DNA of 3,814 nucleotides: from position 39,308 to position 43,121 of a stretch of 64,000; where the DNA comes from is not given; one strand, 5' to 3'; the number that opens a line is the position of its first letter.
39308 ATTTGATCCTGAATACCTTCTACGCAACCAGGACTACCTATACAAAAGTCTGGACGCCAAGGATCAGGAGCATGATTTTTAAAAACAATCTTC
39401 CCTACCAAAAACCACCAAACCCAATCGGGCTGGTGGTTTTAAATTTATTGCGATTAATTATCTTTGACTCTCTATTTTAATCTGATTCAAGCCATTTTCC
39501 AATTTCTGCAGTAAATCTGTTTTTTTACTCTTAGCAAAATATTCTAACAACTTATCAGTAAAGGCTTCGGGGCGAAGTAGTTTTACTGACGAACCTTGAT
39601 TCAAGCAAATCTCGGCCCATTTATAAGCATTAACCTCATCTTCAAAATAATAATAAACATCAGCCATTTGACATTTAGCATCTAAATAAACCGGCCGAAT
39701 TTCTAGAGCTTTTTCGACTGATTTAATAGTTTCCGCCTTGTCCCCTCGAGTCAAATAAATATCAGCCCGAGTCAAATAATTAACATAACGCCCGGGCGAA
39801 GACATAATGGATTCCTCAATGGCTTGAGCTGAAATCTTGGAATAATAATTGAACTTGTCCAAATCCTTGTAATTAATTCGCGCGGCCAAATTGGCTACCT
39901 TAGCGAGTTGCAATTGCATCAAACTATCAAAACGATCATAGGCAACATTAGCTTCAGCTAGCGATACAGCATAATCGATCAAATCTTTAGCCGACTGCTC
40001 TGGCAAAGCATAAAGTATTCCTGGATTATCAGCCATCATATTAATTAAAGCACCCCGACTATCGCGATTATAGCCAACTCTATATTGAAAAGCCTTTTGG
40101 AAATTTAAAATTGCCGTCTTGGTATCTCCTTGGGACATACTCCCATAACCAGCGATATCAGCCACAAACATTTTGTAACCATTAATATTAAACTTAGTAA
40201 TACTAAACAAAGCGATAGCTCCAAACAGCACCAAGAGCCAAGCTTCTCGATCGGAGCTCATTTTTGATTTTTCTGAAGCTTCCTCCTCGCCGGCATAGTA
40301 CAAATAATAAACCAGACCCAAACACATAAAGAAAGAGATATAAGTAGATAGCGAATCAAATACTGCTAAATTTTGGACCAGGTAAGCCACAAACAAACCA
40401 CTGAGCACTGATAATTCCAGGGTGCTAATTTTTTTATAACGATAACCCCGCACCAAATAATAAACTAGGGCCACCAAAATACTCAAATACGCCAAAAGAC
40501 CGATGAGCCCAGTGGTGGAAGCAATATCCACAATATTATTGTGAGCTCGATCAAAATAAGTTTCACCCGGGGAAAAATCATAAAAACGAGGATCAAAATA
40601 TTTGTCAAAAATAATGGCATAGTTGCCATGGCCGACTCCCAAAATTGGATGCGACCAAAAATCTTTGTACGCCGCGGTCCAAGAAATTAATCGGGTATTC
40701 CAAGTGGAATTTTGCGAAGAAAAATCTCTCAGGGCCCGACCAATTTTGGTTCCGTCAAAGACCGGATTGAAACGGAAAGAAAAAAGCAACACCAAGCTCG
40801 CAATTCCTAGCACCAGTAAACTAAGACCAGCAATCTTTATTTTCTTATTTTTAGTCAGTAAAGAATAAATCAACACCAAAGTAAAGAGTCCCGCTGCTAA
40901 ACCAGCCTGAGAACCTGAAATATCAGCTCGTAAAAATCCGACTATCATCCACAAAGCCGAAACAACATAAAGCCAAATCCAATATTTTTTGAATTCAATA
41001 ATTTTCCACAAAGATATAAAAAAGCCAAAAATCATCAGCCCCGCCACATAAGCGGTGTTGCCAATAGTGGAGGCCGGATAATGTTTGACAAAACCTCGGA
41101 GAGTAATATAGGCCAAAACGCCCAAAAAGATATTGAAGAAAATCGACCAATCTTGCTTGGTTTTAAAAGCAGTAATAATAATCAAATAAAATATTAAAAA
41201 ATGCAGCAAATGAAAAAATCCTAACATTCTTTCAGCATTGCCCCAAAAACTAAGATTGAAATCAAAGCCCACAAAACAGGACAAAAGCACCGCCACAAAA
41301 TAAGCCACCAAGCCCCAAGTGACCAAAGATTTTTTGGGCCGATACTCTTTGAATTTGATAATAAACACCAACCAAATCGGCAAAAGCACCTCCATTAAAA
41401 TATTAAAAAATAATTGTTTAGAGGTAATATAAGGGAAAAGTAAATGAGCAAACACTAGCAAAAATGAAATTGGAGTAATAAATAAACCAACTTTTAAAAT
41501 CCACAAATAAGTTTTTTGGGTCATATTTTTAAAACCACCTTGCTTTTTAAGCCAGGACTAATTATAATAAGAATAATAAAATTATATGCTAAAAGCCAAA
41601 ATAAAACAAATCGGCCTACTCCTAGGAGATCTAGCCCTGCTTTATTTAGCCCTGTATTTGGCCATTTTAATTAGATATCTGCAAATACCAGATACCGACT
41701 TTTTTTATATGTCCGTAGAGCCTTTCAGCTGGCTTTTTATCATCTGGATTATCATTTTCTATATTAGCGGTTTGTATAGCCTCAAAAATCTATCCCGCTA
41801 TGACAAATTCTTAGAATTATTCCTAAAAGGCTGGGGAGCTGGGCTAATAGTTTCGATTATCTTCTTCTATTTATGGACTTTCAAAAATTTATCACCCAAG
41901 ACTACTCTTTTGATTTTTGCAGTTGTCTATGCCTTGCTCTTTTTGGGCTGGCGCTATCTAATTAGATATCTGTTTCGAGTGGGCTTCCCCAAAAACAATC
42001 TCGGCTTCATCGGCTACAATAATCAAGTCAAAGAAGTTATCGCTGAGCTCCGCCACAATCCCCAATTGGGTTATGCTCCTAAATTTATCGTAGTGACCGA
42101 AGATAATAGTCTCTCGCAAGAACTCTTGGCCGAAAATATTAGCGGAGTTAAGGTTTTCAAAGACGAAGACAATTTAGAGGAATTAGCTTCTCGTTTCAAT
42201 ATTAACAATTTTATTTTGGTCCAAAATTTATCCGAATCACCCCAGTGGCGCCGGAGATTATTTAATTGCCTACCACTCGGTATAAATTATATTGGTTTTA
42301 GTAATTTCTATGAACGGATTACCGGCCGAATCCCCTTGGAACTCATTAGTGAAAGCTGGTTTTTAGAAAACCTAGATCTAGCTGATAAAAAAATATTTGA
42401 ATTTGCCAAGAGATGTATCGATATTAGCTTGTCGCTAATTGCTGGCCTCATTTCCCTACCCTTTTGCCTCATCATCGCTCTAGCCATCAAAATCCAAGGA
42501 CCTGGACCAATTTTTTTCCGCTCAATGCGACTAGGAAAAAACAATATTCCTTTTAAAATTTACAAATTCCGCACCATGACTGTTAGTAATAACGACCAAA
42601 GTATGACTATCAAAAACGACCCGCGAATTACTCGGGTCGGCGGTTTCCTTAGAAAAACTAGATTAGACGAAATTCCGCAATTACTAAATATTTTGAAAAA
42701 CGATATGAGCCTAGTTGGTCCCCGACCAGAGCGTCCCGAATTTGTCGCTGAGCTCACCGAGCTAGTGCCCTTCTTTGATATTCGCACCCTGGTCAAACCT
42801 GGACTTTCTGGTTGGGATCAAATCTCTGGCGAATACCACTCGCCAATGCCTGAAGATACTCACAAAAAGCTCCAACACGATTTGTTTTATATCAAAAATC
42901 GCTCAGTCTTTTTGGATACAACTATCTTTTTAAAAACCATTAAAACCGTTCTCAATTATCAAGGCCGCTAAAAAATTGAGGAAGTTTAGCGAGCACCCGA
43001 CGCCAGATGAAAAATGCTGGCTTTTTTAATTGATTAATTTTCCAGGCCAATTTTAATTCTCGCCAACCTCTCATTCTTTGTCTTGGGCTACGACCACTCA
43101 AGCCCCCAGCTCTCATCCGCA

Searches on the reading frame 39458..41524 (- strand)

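Call 36: search_protein_families(library=pfam, proteins=[window:39458-41524:-], max_evalue=0.00001)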
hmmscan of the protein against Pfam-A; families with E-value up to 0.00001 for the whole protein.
window:39458-41524:- (688 aa): 1 family
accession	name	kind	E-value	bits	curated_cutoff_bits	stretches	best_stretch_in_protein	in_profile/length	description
PF04932.20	Wzy_C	-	1.3e-16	61.1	31.7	1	203-347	13-149/149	O-Antigen ligase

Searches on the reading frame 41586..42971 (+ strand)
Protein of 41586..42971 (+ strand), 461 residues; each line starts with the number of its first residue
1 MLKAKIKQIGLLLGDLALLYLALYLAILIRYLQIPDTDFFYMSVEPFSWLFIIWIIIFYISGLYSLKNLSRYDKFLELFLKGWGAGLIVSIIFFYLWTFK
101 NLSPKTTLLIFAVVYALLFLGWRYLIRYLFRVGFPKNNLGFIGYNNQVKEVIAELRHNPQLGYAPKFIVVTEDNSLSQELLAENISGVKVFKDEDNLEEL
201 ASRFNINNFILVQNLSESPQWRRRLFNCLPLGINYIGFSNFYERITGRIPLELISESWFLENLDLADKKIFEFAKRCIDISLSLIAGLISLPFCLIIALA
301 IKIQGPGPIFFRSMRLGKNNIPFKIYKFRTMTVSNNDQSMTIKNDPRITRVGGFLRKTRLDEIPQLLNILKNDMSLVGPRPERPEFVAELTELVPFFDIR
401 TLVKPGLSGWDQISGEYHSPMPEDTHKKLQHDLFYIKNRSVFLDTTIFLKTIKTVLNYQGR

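Call 52: search_protein_families(library=pfam, proteins=[window:41586-42971:+], max_evalue=0.00001)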
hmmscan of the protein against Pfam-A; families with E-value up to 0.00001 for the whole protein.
window:41586-42971:+ (461 aa): 2 families
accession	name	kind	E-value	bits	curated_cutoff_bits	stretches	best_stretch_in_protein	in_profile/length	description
PF02397.22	Bac_transf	-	5.1e-62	209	27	1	275-456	1-178/179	Bacterial sugar transferase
PF13727.12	CoA_binding_3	-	1.5e-08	35.3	25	1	60-220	2-156/175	CoA-binding domain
